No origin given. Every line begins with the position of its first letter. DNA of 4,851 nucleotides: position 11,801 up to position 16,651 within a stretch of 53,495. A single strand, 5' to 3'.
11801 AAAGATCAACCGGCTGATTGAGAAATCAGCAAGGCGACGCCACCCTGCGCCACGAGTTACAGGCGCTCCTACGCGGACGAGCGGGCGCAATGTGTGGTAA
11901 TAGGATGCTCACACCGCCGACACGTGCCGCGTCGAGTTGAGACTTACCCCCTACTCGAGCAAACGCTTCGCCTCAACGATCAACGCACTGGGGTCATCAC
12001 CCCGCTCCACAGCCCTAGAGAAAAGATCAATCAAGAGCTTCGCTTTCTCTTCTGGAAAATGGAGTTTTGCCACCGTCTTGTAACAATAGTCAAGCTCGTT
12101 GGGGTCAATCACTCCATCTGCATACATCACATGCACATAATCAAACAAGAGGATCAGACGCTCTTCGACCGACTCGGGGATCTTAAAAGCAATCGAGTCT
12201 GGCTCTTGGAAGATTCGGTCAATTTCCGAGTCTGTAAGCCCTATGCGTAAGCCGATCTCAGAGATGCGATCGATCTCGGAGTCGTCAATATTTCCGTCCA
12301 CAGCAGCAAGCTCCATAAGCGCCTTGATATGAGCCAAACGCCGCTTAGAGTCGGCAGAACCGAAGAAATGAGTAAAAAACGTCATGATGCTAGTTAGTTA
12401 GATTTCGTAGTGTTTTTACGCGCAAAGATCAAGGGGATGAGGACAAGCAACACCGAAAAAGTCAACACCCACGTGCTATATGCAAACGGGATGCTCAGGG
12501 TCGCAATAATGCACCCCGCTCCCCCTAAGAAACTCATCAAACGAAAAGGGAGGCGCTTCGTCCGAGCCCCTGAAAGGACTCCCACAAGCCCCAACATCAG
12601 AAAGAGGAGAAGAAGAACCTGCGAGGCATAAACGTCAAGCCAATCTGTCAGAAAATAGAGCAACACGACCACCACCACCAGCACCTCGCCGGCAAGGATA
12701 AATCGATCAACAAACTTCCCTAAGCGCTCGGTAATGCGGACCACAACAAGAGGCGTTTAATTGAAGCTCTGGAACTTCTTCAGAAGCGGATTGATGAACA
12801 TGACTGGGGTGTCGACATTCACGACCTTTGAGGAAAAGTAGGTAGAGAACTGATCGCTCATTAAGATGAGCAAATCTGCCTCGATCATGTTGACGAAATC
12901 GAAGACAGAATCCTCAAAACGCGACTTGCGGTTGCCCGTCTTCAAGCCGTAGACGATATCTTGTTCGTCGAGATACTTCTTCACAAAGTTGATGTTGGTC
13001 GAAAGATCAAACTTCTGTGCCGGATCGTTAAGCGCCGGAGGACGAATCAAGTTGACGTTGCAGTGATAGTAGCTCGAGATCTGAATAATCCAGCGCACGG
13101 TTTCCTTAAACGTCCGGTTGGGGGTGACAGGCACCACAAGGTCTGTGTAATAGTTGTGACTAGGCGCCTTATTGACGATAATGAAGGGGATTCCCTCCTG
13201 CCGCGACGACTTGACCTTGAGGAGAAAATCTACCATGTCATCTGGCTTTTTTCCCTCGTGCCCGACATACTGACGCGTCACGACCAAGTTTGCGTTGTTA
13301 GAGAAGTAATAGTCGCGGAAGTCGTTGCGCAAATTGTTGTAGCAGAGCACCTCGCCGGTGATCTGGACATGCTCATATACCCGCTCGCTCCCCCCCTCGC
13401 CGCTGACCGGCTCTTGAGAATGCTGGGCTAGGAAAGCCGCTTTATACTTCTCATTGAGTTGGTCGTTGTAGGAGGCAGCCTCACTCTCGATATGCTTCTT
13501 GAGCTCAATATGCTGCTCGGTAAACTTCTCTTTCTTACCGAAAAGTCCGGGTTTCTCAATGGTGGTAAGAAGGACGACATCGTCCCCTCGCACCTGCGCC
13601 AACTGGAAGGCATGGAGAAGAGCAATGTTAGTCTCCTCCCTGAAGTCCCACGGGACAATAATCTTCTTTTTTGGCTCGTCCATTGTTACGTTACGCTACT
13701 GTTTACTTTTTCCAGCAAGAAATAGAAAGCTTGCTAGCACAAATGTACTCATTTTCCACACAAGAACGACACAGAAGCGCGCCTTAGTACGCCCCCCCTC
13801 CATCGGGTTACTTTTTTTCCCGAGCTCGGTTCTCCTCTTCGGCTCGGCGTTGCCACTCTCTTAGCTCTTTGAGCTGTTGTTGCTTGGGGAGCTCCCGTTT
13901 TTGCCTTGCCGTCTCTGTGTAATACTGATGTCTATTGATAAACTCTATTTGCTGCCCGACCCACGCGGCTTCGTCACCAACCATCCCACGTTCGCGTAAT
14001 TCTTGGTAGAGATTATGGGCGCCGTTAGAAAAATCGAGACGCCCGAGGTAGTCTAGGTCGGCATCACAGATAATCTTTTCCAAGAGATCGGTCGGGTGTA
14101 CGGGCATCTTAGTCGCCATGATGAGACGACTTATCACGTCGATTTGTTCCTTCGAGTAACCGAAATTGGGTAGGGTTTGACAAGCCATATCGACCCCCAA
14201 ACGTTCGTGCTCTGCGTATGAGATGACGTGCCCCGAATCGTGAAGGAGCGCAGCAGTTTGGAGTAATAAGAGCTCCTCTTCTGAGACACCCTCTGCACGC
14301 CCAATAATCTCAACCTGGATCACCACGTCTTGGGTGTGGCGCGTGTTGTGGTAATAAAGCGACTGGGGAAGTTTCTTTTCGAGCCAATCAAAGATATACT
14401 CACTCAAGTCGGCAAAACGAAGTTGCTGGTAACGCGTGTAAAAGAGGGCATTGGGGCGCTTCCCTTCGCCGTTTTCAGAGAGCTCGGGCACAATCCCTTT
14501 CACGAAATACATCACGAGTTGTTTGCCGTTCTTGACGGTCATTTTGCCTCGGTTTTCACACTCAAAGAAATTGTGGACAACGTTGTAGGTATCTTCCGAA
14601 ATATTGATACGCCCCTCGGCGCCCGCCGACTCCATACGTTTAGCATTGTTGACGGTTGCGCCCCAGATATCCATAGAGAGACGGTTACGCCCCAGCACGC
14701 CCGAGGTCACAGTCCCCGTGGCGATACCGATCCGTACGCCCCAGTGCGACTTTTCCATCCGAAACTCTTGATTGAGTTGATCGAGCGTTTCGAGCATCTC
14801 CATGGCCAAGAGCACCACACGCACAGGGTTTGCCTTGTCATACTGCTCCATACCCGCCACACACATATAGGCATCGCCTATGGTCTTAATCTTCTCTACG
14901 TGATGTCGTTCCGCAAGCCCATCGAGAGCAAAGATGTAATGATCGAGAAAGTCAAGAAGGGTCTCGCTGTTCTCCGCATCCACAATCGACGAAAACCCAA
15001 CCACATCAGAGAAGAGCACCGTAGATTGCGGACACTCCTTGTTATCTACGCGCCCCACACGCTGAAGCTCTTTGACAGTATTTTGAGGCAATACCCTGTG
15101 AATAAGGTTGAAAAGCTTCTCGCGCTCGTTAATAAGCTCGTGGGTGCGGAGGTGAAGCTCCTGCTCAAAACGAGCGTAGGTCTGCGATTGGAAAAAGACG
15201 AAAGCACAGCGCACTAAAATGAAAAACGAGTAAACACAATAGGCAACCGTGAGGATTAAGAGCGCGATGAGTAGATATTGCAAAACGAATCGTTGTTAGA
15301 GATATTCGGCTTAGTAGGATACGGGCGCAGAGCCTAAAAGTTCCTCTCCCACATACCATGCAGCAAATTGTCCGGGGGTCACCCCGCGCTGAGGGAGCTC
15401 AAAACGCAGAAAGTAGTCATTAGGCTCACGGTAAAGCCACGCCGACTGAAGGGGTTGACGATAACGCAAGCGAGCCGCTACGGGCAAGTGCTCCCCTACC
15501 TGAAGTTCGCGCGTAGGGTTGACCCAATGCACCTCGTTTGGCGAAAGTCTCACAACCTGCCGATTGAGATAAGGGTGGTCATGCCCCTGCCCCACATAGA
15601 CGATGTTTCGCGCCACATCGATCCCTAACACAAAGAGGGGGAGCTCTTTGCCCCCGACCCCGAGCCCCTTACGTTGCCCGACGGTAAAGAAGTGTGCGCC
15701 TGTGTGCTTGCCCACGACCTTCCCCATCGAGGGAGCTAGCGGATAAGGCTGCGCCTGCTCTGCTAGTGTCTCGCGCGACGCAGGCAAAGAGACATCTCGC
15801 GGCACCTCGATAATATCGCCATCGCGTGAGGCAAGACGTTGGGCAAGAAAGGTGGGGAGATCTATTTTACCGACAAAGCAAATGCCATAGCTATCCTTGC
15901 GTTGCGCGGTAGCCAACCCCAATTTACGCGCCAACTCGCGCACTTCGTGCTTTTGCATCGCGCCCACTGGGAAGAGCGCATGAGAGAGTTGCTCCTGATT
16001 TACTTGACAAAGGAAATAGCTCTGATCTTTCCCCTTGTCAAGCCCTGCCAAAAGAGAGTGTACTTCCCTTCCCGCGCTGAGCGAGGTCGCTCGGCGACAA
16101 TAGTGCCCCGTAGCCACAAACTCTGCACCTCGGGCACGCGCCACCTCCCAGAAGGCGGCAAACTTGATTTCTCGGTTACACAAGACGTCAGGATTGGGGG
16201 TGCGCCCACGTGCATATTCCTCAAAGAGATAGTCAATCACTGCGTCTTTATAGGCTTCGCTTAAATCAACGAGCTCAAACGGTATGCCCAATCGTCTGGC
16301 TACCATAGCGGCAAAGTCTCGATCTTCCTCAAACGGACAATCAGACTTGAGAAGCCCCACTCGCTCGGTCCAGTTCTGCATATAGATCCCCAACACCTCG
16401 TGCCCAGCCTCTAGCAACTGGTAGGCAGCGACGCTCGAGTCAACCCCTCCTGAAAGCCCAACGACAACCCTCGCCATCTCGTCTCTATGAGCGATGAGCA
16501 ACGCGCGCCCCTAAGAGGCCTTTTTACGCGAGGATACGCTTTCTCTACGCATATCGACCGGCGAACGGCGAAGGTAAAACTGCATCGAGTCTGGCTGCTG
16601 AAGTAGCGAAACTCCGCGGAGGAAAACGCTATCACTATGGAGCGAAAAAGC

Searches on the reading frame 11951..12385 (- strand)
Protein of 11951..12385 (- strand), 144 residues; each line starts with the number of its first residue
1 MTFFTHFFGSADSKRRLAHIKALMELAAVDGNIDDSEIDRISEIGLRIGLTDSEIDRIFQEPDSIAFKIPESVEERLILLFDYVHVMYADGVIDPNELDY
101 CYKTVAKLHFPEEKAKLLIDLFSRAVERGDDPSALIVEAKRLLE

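Call 10: search_protein_families(library=pfam, proteins=[window:11951-12385:-])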
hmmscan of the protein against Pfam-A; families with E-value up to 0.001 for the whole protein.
window:11951-12385:- (144 aa): 2 families
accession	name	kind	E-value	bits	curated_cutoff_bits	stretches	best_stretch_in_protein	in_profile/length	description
PF05099.18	TerB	-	2.1e-11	44.6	24.4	1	10-58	68-116/118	Tellurite resistance protein TerB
PF04391.17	DUF533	-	2.5e-05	24.3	29.6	0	16-53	70-107/178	Protein of unknown function (DUF533)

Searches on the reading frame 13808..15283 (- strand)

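Call 10: search_protein_families(library=pfam, proteins=[window:13808-15283:-])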
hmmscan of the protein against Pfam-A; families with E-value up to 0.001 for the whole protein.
window:13808-15283:- (491 aa): 3 families
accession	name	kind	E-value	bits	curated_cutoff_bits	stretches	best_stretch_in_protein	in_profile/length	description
PF00211.25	Guanylate_cyc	-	3.1e-48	164.2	21.9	1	81-262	3-182/183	Adenylate and Guanylate cyclase catalytic domain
PF01966.28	HD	-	8.5e-08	32.9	22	1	316-409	4-111/116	HD domain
PF21447.3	Ppx-GppA_III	-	0.00033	21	27.3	1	334-392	43-100/177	Ppx/GppA phosphatase, domain III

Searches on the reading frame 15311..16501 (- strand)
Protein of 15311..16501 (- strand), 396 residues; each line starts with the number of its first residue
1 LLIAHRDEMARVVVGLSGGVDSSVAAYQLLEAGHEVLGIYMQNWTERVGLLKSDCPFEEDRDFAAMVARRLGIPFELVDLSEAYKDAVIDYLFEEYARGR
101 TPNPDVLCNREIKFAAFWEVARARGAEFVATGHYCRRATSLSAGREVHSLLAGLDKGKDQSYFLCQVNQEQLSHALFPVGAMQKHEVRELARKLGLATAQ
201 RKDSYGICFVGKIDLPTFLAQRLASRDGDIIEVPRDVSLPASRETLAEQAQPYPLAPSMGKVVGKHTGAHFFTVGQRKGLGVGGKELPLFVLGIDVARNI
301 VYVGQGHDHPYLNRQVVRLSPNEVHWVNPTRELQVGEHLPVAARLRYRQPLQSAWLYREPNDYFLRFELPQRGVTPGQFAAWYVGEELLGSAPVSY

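Call 11: search_protein_families(library=pfam, proteins=[window:15311-16501:-])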
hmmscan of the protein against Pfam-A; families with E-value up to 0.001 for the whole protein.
window:15311-16501:- (396 aa): 5 families
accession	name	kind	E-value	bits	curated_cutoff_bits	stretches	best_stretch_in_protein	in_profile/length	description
PF03054.22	tRNA_Me_trans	-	2.7e-73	246.4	20.6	1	11-212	2-202/202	tRNA methyl transferase HUP domain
PF20259.3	tRNA_Me_trans_M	-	4.2e-18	65.1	27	1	259-305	20-66/66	tRNA methyl transferase PRC-barrel domain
PF20258.4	tRNA_Me_trans_C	-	1.1e-13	51.7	20.6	1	322-393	7-76/77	Aminomethyltransferase beta-barrel domain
PF02540.23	NAD_synthase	-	9.6e-08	31.9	21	1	8-85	17-86/242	NAD synthase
PF02568.20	ThiI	-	1.5e-05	25.1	20.5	1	11-45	5-39/197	Thiamine biosynthesis protein (ThiI)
